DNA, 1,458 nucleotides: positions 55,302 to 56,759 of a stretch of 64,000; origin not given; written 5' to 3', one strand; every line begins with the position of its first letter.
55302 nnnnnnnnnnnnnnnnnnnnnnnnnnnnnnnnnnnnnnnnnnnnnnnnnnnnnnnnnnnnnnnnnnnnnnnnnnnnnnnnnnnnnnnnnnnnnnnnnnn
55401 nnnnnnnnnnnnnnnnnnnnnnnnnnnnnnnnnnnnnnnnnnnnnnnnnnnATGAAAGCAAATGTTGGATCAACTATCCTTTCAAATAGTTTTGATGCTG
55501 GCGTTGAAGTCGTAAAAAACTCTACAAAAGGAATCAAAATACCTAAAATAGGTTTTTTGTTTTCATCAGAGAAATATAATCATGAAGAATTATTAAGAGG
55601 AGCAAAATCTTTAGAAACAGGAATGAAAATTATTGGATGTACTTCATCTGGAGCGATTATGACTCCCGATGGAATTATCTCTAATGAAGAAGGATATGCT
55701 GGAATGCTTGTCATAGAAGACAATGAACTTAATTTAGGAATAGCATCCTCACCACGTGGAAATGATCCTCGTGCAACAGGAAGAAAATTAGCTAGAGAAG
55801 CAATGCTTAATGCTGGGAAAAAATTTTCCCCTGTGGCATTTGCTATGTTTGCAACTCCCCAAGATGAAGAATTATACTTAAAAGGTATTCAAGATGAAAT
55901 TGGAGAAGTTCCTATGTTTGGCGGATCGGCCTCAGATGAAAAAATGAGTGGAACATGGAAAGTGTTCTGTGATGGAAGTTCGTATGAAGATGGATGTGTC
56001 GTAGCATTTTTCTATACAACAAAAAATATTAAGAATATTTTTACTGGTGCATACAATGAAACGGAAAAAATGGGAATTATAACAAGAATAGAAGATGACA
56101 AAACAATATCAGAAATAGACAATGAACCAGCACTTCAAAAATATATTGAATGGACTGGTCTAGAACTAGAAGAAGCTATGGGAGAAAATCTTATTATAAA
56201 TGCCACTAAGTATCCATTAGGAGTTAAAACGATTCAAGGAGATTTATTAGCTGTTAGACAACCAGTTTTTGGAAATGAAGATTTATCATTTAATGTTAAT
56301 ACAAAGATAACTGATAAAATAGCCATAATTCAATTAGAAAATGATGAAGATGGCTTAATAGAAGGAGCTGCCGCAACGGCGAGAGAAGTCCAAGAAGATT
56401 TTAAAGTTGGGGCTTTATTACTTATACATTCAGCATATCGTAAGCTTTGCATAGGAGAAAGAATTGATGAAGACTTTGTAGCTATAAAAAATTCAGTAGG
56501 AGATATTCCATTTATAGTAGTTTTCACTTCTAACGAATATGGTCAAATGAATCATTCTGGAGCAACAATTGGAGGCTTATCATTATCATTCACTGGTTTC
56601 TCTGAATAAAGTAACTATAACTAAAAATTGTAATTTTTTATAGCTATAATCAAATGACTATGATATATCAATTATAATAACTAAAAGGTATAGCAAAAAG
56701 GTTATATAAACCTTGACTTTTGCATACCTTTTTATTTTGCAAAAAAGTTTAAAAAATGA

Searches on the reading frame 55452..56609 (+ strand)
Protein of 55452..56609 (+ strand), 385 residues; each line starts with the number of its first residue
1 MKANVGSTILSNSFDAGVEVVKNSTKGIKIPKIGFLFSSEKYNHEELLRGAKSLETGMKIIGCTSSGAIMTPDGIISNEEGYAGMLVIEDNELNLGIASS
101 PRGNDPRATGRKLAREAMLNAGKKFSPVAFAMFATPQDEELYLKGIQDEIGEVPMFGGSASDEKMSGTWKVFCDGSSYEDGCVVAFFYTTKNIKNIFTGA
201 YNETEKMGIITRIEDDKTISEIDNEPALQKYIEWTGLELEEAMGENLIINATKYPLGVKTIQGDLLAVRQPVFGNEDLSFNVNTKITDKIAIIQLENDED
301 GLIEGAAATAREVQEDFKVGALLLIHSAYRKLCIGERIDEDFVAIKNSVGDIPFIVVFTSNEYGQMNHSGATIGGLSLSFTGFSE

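Call 23: search_protein_families(library=ncbifam, proteins=[window:55452-56609:+], max_evalue=0.00001)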
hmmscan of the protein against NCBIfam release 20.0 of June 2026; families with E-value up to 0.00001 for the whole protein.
window:55452-56609:+ (385 aa): 1 family
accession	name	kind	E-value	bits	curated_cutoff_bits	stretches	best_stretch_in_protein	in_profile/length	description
NF041558.1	NosP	equivalog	1.1e-19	70.7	450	1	137-272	134-266/368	nitric oxide-sensing protein NosP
